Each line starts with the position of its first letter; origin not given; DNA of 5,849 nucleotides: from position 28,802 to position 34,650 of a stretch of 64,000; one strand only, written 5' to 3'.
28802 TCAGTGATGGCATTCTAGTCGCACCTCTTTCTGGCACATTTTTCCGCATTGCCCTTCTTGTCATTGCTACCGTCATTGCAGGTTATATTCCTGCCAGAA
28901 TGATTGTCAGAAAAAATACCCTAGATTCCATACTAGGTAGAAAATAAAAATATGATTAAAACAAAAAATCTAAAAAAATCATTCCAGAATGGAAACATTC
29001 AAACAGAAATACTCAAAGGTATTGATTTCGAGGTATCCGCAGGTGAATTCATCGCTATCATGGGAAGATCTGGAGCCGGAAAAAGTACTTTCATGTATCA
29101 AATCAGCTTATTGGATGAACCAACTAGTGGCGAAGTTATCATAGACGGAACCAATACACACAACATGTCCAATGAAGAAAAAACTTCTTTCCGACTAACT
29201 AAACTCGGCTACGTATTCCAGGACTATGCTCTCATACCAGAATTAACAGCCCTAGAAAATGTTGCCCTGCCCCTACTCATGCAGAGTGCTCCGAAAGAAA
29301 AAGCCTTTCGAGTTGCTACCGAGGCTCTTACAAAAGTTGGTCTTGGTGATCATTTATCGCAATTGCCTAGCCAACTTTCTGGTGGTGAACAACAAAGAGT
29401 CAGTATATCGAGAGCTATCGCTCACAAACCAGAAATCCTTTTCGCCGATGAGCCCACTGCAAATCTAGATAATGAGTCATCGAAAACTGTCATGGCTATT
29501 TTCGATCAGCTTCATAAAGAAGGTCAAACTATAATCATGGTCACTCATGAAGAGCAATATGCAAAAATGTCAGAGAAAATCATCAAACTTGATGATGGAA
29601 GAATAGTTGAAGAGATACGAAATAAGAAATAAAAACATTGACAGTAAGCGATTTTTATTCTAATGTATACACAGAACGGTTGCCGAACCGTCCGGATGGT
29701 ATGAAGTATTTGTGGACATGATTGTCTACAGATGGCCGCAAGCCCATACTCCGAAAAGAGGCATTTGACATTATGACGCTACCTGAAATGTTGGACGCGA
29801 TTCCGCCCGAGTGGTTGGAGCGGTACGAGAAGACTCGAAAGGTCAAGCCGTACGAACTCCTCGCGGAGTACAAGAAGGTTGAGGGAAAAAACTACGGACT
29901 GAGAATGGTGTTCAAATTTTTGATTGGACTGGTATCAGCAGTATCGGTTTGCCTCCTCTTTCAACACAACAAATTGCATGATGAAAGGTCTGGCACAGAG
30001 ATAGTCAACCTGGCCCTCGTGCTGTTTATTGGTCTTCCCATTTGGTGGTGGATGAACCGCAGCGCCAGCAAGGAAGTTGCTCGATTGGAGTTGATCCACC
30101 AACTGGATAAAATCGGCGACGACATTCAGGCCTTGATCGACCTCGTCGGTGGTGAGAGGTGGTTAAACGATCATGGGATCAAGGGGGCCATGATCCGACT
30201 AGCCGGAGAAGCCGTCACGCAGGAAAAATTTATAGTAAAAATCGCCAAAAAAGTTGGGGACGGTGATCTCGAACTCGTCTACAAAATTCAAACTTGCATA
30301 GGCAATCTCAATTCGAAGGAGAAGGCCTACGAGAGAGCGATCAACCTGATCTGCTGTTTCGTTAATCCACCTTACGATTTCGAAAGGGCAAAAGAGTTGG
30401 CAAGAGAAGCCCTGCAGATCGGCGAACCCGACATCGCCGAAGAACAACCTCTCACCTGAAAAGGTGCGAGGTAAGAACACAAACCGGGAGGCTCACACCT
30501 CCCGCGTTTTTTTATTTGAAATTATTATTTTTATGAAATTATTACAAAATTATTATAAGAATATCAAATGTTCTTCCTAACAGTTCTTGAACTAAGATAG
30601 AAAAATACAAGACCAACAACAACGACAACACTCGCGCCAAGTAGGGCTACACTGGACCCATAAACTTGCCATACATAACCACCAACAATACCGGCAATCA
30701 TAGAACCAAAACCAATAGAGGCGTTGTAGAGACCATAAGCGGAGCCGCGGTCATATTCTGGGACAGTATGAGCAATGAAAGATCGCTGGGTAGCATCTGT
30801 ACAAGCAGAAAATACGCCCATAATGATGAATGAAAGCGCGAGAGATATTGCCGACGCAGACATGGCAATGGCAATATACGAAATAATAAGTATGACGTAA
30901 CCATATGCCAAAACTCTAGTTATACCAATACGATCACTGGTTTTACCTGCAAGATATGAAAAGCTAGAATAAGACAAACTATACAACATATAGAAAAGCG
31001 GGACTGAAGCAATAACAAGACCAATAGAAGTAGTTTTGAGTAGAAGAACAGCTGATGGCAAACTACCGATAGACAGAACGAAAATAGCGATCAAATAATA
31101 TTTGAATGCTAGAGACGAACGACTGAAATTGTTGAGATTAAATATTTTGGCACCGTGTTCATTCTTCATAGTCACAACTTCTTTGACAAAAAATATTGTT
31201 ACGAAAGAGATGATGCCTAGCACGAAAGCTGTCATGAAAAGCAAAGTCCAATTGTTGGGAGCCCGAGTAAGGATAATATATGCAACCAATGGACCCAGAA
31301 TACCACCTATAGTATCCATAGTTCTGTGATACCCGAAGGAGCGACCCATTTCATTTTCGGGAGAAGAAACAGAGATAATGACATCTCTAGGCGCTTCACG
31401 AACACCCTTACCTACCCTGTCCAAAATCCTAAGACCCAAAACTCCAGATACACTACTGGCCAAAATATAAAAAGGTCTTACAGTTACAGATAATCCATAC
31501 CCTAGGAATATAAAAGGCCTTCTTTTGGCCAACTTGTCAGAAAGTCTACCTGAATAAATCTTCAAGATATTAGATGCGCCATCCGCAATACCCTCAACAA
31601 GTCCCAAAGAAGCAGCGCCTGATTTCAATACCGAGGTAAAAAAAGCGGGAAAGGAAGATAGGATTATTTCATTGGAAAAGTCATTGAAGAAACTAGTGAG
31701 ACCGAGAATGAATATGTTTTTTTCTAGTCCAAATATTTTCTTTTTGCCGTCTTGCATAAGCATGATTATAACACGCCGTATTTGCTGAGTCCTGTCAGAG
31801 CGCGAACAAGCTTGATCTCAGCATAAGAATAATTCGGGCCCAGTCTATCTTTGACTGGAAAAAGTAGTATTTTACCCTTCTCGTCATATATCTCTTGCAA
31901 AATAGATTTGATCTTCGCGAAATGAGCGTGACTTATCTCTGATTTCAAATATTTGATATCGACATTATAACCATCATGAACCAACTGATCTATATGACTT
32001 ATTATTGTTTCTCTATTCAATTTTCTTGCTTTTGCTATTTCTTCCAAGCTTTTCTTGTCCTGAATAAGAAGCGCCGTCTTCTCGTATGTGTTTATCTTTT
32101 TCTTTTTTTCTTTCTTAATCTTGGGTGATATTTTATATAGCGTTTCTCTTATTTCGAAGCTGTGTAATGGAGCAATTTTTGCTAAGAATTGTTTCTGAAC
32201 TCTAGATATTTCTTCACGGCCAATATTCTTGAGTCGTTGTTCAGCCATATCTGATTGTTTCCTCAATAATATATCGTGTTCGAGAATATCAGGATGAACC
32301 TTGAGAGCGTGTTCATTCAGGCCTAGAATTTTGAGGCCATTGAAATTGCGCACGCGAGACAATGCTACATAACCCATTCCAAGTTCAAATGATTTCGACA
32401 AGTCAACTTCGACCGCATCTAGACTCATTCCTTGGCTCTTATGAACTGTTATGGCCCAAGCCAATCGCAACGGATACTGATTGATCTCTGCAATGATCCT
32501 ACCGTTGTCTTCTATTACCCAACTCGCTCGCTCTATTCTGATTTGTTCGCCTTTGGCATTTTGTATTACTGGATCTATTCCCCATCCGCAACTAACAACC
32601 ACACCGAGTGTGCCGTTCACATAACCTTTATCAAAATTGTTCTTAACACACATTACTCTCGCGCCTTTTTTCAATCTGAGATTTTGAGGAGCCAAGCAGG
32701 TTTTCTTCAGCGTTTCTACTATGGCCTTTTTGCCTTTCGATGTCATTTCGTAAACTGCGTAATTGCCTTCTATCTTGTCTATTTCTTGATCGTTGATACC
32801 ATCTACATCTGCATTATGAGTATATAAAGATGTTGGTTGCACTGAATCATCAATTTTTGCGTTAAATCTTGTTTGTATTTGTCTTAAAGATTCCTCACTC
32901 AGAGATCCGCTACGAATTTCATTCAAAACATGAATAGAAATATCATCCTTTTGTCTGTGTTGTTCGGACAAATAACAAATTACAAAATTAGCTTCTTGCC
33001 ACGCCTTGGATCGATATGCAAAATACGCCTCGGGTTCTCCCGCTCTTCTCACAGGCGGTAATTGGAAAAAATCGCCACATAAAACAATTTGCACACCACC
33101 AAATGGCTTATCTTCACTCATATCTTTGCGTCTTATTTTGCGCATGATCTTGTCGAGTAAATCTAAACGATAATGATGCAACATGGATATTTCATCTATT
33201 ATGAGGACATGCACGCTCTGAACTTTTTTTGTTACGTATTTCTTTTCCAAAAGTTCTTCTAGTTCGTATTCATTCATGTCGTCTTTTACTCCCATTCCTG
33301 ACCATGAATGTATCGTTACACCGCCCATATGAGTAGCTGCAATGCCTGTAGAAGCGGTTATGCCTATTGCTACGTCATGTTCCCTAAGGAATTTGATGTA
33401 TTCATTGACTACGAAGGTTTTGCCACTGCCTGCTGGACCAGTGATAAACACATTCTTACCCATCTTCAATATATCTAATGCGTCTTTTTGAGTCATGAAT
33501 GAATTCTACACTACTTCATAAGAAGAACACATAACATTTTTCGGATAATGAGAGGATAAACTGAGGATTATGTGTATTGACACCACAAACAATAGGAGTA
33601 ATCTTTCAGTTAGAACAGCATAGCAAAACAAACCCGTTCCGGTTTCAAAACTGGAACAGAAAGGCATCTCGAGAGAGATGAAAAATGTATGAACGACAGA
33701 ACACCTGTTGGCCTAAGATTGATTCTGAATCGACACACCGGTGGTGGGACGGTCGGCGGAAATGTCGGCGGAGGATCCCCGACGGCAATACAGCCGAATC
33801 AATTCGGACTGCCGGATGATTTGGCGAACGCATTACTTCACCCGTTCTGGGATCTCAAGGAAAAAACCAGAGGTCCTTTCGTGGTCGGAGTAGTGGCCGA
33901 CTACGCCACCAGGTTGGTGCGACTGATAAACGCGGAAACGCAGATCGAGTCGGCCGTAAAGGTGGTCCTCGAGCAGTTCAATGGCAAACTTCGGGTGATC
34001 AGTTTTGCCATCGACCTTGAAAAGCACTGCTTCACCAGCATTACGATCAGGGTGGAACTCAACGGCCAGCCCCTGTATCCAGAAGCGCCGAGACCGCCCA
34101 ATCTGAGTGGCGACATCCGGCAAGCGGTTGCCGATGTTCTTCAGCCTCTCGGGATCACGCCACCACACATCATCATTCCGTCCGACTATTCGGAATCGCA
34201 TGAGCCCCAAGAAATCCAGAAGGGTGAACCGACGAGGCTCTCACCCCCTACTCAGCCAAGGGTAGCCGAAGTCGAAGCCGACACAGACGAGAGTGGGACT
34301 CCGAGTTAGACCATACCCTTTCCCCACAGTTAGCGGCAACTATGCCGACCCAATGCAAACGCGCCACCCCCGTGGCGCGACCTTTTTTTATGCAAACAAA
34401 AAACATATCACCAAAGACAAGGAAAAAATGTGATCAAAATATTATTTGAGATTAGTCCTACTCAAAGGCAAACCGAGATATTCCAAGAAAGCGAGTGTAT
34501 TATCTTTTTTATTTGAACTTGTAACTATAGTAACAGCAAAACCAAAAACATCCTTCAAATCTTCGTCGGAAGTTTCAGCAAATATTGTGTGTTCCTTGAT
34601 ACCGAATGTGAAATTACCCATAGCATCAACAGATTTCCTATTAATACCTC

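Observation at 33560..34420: Strongly GC-rich (~58%) orphan gene island abutting rplE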

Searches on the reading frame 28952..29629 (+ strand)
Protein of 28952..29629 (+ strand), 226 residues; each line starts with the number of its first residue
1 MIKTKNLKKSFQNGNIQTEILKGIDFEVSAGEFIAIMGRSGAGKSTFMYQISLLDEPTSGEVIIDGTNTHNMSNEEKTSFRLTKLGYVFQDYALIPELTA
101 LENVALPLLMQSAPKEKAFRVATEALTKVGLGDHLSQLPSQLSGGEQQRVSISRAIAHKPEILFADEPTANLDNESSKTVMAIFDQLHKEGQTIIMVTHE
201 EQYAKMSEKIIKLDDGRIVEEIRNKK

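Call 89: search_protein_families(library=pfam, proteins=[window:28952-29629:+], max_evalue=0.00001)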
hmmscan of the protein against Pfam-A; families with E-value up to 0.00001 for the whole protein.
window:28952-29629:+ (226 aa): 2 families
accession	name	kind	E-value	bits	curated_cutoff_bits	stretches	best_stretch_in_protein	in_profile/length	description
PF00005.33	ABC_tran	-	2e-34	119.5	25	1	21-170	1-137/137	ABC transporter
PF02463.25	SMC_N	-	5.4e-08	33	40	1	32-212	25-210/220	RecF/RecN/SMC N terminal domain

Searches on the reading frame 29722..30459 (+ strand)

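Call 8: search_protein_families(library=pfam, proteins=[window:29722-30459:+], max_evalue=1)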
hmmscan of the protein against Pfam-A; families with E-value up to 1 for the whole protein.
window:29722-30459:+ (245 aa): 4 families
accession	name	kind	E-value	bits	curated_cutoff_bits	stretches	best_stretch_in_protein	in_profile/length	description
PF24838.2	8xMP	-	0.0076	16.5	30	1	44-115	4-73/136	Octameric membrane protein family (8xMP)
PF18920.5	DUF5671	-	0.15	12.3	28.4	1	93-116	44-67/132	Domain of unknown function (DUF5671)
PF13974.11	YebO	-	0.25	12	27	1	98-128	4-34/80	YebO-like protein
PF00487.30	FA_desaturase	-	0.38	10.9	29.7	1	64-111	9-62/253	Fatty acid desaturase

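Call 66: search_protein_families(library=padloc, proteins=[window:29722-30456:+], max_evalue=1)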
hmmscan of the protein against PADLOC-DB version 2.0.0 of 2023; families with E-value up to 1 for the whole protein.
window:29722-30456:+ (245 aa): 0 families

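Call 67: search_protein_families(library=ncbifam, proteins=[window:29722-30456:+], max_evalue=1)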
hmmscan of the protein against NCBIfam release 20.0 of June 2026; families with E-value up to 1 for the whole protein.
window:29722-30456:+ (245 aa): 0 families

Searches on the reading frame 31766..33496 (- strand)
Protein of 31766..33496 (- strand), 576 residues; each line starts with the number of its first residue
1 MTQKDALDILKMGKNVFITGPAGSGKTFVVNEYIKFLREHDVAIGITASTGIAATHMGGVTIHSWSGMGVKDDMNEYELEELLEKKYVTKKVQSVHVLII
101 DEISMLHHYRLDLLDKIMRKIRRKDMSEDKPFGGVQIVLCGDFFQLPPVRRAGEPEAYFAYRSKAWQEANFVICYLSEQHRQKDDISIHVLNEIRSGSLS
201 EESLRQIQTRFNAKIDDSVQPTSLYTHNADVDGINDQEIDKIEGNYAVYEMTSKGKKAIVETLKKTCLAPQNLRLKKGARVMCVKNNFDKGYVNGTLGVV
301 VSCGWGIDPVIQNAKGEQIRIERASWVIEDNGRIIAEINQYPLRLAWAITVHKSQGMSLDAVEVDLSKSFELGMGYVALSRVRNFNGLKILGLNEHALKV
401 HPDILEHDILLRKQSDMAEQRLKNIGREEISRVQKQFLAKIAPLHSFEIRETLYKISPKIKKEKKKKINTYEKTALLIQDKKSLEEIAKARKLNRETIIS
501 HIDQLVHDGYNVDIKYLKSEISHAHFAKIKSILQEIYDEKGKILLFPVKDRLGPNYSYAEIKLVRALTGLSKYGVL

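Call 8: search_protein_families(library=pfam, proteins=[window:31766-33496:-], max_evalue=1)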
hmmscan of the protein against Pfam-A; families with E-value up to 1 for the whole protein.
window:31766-33496:- (576 aa): 31 families (the best 25 are shown)
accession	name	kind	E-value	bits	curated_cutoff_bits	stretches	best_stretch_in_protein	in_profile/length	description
PF05970.20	PIF1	-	3.5e-41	141.7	25.9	1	11-185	20-192/223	PIF1-like helicase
PF14493.12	HTH_40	-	2.2e-18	66.8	27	1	470-565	1-89/89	Helix-turn-helix domain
PF13245.12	AAA_19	-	2.6e-14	54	25.1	1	3-149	1-132/134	AAA domain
PF13604.12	AAA_30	-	2.1e-13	50.9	27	1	3-202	6-175/191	AAA domain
PF21530.3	Pif1_2B_dom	-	2e-09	37.5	23.9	1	261-301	4-45/47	DNA helicase Pif1, 2B domain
PF13401.12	AAA_22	-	4.5e-08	33.9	27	1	15-141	7-122/130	AAA domain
PF02689.20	Herpes_Helicase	-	2.9e-07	29.3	27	1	328-390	712-776/808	Helicase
PF00270.35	DEAD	-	9.4e-05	22.6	26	1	3-29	4-30/167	DEAD/DEAH box helicase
PF13191.12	AAA_16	-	0.00013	22.9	32.6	1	12-43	21-54/167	AAA ATPase domain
PF13479.12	AAA_24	-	0.0002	21.7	27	1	13-132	2-103/195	AAA domain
PF07728.20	AAA_5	-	0.00025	21.5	22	1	15-124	1-96/139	AAA domain (dynein-related subfamily)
PF21220.3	RecQ-1-like_HTH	-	0.00036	21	27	1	481-516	14-49/51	RecQ-1-like, helix-turn-helix domain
PF13538.12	UvrD_C_2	-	0.00053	20.2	27.4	1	345-381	1-44/52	UvrD-like helicase C-terminal domain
PF01443.25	Viral_helicase1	-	0.00061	20.1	21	1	17-108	2-73/228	Viral superfamily 1 RNA helicase core domain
PF18335.7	SH3_13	-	0.00062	19.9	41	1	274-303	25-54/65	ATP-dependent RecD-like DNA helicase SH3 domain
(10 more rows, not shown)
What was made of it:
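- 31766..33496 (-): Left flank: Pif1-family helicase gene, transcribed divergently. It serves as a homology arm for allele exchange. Pfam PF05970 (call 8).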

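Call 42: find_related_loci(query=window:31766-33493:-, collection=genome_contigs, flank=6000)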
Query window:31766-33493:- (575 aa) in genome_contigs; peptide patterns used: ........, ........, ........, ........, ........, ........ (x = any residue, [..] = any of these).
599 stretches matched a pattern (row limit reached: there are more); 33 encode a relative of the query (tblastn E <= 1e-3); 33 distinct loci.
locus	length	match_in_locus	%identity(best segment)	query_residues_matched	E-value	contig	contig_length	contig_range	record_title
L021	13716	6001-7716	57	1-568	0e+0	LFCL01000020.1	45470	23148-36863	MAG: Parcubacteria bacterium C7867-002 C7867_00157, whole genome shotgun sequence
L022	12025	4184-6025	53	1-568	0e+0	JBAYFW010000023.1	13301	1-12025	MAG: Candidatus Paceibacterota bacterium isolate SO_2016_GW1_110 scaffold08155_OW334_2016, whole genome shotgun sequence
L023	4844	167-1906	55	1-568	0e+0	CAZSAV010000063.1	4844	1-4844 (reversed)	MAG TPA_asm: uncultured Candidatus Saccharibacteria bacterium isolate SRP278252_co2_806 genome assembly, contig: NODE_38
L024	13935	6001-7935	53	1-568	0e+0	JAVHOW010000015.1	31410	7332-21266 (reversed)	MAG: Candidatus Paceibacterota bacterium isolate auto_41_21 WB_2019_0_2um_560_length_31410_cov_11, whole genome shotgun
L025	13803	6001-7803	54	1-573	0e+0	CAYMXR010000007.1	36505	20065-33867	MAG TPA_asm: uncultured Candidatus Saccharibacteria bacterium isolate SRP285395_co1_44 genome assembly, contig: NODE_159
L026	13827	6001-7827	52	1-568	0e+0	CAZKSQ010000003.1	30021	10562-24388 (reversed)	MAG TPA_asm: uncultured Candidatus Saccharibacteria bacterium isolate binchicken_co54_96 genome assembly, contig: NODE_2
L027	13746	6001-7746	58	2-571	0e+0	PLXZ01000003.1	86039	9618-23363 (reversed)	MAG: Candidatus Taylorbacteria bacterium isolate palsa_1337 73.20120700_P3D.324_contig_19093, whole genome shotgun seque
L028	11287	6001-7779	50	1-574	0e+0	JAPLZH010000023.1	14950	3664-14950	MAG: Candidatus Taylorbacteria bacterium isolate LacPavin_0920_WC57_MAG_39_17 LacPavin_0920_WC57_scaffold_238510, whole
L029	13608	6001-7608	49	1-564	3e-173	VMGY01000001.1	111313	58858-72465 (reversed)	MAG: Parcubacteria group bacterium Athens0714_12 Athens071412_scaffold_135, whole genome shotgun sequence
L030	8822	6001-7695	47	1-568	6e-168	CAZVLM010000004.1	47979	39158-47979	MAG TPA_asm: uncultured Candidatus Saccharibacteria bacterium isolate SRP170004_co1_323 genome assembly, contig: NODE_89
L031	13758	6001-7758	56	1-568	0e+0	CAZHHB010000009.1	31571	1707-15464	MAG TPA_asm: uncultured Candidatus Saccharibacteria bacterium isolate ERP113451_co1_453 genome assembly, contig: NODE_15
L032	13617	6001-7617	48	1-564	1e-158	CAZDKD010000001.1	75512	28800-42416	MAG TPA_asm: uncultured Candidatus Saccharibacteria bacterium isolate binchicken_co262_124 genome assembly, contig: NODE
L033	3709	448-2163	44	1-564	5e-158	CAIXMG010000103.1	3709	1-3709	uncultured bacterium isolate AlinenLipids_bin-4392 genome assembly, contig: bin-4392:103/116, whole genome shotgun seque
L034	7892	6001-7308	52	1-441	6e-152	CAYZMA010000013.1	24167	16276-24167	MAG TPA_asm: uncultured Candidatus Saccharibacteria bacterium isolate SRP050083_co1_301 genome assembly, contig: NODE_79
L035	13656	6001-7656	45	1-566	2e-150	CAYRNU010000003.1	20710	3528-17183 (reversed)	MAG TPA_asm: uncultured Candidatus Saccharibacteria bacterium isolate SRP292972_co3_17 genome assembly, contig: NODE_137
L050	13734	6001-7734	59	1-568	0e+0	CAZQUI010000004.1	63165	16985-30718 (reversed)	MAG TPA_asm: uncultured Candidatus Saccharibacteria bacterium isolate SRP342105_co1_472 genome assembly, contig: NODE_56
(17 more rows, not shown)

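Call 46: search_protein_families(library=pfam, proteins=[L050:1118-2011:-], max_evalue=1)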
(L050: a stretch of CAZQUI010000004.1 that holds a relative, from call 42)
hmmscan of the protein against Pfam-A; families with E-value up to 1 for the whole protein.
L050:1118-2011:- (297 aa): 3 families
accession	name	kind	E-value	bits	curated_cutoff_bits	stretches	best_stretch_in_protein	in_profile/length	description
PF00684.25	DnaJ_CXXCXGXG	-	0.001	19.7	32.7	1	102-128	1-27/65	DnaJ central domain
PF02903.20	Alpha-amylase_N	-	0.013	16.1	23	1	5-66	7-76/120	Alpha amylase, N-terminal ig-like domain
PF23458.2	DUF7130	-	0.049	14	35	1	99-135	53-88/89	Domain of unknown function (DUF7130)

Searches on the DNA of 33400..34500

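Call 5: search_rna_families(source=window, start=33400, end=34500, threshold=evalue, max_evalue=10, show_alignments=3)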
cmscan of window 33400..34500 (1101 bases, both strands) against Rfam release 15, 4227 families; matches with E-value up to 10: 5.
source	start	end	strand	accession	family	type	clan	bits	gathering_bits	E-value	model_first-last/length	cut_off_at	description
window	33609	33632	+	RF01335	CRISPR-DR22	Gene; CRISPR;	-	16.5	50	1.9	1-36/36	no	CRISPR RNA direct repeat element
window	33816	33842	-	RF01785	blv_FSE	Cis-reg; frameshift_element;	-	15.6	34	7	1-27/27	no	ribosomal frameshift site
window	33482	33568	-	RF00420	SNORA61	Gene; snRNA; snoRNA; HACA-box;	-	14.7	74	7.3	1-132/132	no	Small nucleolar RNA SNORA61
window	34197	34246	-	RF02126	GHRLOS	Gene; lncRNA;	-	12.8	48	2.6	1-70/70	no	Ghrelin opposite strand RNA conserved region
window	34114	34177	-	RF01136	sR28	Gene; snRNA; snoRNA; CD-box;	-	10.8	39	6.3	1-55/55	no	Small nucleolar RNA sR28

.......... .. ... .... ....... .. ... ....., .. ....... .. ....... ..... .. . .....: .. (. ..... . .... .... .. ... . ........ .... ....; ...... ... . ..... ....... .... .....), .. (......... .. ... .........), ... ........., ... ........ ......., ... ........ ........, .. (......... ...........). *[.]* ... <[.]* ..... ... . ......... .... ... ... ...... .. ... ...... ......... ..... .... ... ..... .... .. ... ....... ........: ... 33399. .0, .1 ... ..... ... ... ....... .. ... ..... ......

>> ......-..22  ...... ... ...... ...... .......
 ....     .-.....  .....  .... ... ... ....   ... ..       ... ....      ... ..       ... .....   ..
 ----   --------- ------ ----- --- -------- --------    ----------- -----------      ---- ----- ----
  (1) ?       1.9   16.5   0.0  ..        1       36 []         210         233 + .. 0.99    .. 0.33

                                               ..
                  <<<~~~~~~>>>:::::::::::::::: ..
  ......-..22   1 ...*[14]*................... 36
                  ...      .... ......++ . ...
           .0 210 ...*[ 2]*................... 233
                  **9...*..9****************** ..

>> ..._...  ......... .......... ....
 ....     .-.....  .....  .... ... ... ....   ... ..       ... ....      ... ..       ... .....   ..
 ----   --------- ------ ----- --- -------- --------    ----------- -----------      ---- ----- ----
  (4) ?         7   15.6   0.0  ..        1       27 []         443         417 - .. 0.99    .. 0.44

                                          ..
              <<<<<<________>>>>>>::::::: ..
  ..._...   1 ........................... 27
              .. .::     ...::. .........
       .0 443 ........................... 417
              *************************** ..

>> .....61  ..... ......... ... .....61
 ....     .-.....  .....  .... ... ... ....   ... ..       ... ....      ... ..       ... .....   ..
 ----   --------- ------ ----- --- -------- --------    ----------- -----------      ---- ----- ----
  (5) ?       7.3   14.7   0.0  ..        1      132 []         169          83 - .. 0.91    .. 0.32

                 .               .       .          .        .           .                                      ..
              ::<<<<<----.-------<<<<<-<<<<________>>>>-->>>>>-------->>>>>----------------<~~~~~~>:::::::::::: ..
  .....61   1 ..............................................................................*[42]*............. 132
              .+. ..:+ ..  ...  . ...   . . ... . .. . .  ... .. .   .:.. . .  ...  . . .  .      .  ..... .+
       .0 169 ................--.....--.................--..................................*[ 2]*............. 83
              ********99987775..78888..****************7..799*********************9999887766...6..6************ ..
